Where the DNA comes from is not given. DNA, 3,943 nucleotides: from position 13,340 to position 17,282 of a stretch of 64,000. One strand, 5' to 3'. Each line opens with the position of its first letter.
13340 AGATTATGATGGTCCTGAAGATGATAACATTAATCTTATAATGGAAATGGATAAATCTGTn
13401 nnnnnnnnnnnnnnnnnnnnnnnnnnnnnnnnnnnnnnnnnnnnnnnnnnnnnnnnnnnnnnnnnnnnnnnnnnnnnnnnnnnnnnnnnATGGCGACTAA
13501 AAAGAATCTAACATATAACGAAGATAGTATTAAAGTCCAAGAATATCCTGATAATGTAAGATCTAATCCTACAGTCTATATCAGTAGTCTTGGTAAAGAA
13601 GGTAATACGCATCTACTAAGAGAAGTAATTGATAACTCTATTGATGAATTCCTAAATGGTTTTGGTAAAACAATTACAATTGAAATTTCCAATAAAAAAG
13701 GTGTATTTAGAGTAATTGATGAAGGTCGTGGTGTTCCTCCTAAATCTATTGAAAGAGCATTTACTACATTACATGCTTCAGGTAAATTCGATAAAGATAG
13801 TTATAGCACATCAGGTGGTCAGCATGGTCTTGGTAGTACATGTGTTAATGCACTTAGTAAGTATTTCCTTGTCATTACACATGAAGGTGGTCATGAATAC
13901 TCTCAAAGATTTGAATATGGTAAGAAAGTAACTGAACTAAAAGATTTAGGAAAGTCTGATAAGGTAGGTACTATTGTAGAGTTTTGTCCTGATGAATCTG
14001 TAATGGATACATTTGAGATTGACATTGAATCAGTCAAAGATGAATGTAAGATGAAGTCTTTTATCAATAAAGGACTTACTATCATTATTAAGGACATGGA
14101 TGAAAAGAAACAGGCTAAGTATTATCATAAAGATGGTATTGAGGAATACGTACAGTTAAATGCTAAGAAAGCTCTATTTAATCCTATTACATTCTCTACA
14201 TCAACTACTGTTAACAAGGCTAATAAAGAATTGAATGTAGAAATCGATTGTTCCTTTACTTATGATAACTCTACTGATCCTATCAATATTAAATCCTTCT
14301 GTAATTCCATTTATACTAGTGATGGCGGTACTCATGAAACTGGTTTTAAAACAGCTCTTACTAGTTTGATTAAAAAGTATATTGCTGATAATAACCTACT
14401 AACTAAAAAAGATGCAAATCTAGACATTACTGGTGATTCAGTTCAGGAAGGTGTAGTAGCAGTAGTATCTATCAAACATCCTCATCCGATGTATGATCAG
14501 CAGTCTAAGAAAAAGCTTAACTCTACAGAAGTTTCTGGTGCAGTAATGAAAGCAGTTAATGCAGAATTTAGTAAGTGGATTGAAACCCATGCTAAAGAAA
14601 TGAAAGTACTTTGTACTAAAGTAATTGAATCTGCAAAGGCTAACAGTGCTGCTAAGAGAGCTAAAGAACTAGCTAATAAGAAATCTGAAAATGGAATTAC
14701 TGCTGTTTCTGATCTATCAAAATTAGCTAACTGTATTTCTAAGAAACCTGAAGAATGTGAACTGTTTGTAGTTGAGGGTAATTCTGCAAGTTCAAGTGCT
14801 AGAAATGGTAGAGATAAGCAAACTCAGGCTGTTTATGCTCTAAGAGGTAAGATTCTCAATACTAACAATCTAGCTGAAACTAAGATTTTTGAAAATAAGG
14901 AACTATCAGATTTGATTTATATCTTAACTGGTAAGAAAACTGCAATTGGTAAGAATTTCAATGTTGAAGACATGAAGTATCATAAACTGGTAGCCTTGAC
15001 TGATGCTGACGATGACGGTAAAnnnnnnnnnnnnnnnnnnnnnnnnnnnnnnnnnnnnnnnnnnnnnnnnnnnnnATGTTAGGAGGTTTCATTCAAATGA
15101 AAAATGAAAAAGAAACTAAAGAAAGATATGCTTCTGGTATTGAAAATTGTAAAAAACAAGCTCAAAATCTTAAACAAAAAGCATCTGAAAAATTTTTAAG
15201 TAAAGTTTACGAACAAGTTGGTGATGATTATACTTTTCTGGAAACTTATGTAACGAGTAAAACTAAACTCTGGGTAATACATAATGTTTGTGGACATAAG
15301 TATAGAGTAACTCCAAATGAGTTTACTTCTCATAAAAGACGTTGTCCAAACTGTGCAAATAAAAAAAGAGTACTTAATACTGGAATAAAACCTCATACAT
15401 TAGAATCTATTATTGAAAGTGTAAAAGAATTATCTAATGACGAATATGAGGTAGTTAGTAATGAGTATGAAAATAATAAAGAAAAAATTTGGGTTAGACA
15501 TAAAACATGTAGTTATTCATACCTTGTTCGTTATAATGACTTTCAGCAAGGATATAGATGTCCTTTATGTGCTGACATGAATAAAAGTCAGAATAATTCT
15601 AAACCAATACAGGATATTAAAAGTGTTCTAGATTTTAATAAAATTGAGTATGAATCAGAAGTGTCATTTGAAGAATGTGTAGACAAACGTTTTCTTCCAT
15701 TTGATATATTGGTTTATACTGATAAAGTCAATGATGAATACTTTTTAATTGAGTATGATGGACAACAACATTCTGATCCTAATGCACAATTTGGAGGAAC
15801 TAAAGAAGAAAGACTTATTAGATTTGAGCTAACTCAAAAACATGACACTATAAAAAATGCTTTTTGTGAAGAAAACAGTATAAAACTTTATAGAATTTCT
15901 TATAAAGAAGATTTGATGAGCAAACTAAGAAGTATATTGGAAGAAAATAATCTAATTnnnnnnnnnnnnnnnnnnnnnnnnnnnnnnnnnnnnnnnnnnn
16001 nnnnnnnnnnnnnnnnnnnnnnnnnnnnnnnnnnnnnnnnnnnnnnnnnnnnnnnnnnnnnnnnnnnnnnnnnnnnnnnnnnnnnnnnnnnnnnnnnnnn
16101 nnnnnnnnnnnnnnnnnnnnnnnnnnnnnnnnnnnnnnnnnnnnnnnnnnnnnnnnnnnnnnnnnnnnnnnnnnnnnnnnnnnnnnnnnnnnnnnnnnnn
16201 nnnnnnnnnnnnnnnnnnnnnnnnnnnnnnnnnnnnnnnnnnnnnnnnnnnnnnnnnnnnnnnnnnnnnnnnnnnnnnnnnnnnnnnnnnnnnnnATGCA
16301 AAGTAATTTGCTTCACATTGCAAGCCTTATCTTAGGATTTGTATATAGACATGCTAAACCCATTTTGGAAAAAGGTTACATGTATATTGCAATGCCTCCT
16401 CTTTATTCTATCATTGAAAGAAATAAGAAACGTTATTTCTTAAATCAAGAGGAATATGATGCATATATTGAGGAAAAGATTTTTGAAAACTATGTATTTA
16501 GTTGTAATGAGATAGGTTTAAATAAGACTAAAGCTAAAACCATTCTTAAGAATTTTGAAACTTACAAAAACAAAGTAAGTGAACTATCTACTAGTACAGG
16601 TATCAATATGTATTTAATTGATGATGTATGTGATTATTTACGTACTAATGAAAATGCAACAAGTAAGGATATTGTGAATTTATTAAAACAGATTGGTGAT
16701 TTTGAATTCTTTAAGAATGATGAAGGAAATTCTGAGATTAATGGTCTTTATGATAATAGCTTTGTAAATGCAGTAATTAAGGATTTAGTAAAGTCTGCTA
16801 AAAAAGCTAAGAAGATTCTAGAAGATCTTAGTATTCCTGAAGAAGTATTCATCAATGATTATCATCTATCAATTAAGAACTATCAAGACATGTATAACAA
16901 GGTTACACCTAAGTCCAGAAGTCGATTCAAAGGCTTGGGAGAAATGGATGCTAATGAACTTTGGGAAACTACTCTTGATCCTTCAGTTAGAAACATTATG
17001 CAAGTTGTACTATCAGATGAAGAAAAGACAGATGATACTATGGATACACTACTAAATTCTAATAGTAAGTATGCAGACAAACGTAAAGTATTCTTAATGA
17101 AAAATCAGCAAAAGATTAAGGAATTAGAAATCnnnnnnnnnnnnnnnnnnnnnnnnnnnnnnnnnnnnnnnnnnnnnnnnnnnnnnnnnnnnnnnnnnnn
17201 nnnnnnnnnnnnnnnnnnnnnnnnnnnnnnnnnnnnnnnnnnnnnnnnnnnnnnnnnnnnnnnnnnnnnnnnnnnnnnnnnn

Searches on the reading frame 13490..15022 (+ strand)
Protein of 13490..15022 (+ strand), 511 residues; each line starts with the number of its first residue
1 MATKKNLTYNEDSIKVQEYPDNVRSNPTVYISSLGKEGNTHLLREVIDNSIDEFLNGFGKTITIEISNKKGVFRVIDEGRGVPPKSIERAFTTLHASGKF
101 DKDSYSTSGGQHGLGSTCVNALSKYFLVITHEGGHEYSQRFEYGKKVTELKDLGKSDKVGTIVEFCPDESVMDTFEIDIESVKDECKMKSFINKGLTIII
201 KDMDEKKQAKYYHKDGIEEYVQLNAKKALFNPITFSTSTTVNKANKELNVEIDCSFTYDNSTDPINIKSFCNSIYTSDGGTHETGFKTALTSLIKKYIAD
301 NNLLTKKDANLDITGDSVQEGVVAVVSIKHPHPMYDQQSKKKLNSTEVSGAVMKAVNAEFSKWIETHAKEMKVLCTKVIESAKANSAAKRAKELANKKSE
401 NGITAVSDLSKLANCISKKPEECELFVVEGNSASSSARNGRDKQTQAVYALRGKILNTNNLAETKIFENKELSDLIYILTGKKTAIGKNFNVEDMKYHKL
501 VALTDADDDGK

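Call 10: search_protein_families(library=phrogs, proteins=[window:13490-15022:+], max_evalue=0.00001)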
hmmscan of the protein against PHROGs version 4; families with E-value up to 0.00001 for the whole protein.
window:13490-15022:+ (511 aa): 2 families
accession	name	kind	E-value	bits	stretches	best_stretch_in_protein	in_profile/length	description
phrog_543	-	DNA, RNA and nucleotide metabolism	2.3e-105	354.2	1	2-511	16-522/661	DNA topoisomerase II large subunit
phrog_28877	-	DNA, RNA and nucleotide metabolism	5.9e-53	180.8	1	8-510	2-543/1441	DNA topoisomerase II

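Call 11: search_protein_families(library=pfam, proteins=[window:13490-15022:+], max_evalue=0.00001)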
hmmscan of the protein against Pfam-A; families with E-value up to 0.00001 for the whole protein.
window:13490-15022:+ (511 aa): 4 families
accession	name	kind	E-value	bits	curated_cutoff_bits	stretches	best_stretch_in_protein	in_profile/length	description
PF00204.31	DNA_gyraseB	-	1e-43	149.2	27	1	216-393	1-172/173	DNA gyrase B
PF02518.31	HATPase_c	-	1.8e-13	51.4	26.4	1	40-131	7-87/111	Histidine kinase-, DNA gyrase B-, and HSP90-like ATPase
PF01751.28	Toprim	-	3.4e-09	37.2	23.1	1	424-510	1-69/96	Toprim domain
PF13589.12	HATPase_c_3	-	3.5e-08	34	25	1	43-144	7-106/137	Histidine kinase-, DNA gyrase B-, and HSP90-like ATPase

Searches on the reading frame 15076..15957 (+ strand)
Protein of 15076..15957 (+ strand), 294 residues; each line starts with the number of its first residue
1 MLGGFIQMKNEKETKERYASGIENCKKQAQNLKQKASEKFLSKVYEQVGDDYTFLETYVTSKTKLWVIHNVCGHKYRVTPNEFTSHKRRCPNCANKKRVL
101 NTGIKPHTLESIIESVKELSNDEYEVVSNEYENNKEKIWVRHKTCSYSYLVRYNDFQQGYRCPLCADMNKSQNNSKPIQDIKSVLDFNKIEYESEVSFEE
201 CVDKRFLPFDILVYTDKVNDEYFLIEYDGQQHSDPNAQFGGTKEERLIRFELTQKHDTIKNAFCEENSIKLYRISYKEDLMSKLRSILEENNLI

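Call 14: search_protein_families(library=pfam, proteins=[window:15076-15957:+], max_evalue=0.001)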
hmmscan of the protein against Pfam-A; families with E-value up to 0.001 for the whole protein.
window:15076-15957:+ (294 aa): 2 families
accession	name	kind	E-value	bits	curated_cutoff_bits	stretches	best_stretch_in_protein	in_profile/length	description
PF14311.12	DUF4379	-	1.2e-07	32.3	24.5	1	59-96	20-56/56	Probable Treble clef zinc finger domain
PF21817.3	CapR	-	2e-05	25.1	24.2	0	52-94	15-67/67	CapR homology domain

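Call 36: search_protein_families(library=phrogs, proteins=[window:15076-15957:+], max_evalue=0.00001)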
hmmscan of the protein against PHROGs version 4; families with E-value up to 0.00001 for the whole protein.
window:15076-15957:+ (294 aa): 6 families
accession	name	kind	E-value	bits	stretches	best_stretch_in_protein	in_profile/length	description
phrog_559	-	DNA, RNA and nucleotide metabolism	1.5e-53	183.5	2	87-292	233-413/607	HNH endonuclease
phrog_681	-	DNA, RNA and nucleotide metabolism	2.3e-22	80.3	1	20-194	223-388/576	endonuclease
phrog_9084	-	DNA, RNA and nucleotide metabolism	1.8e-17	65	1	166-289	52-165/187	homing endonuclease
phrog_7140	-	DNA, RNA and nucleotide metabolism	7.1e-14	52.4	1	151-287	103-224/423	intron encoded nuclease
phrog_4538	-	unknown function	1.8e-13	51.2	1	125-278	186-319/447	-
phrog_5104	-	unknown function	4.7e-07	30.6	0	26-100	16-90/228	-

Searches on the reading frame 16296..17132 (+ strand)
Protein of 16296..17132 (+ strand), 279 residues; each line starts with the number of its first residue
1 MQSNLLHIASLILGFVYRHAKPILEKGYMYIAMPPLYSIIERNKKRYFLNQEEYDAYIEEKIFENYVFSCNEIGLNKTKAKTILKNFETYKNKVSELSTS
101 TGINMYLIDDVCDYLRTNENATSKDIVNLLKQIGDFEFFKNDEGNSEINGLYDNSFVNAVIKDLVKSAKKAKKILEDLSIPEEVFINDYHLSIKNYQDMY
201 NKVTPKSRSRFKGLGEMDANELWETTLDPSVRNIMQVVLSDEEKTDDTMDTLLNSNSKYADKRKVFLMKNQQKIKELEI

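Call 14: search_protein_families(library=pfam, proteins=[window:16296-17132:+], max_evalue=0.001)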
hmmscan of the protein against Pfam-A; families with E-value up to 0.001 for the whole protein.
window:16296-17132:+ (279 aa): 1 family
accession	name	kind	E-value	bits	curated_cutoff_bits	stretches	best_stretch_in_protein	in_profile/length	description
PF00986.26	DNA_gyraseB_C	-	2.1e-18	66.7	29.8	1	209-267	7-62/63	DNA gyrase B subunit, carboxyl terminus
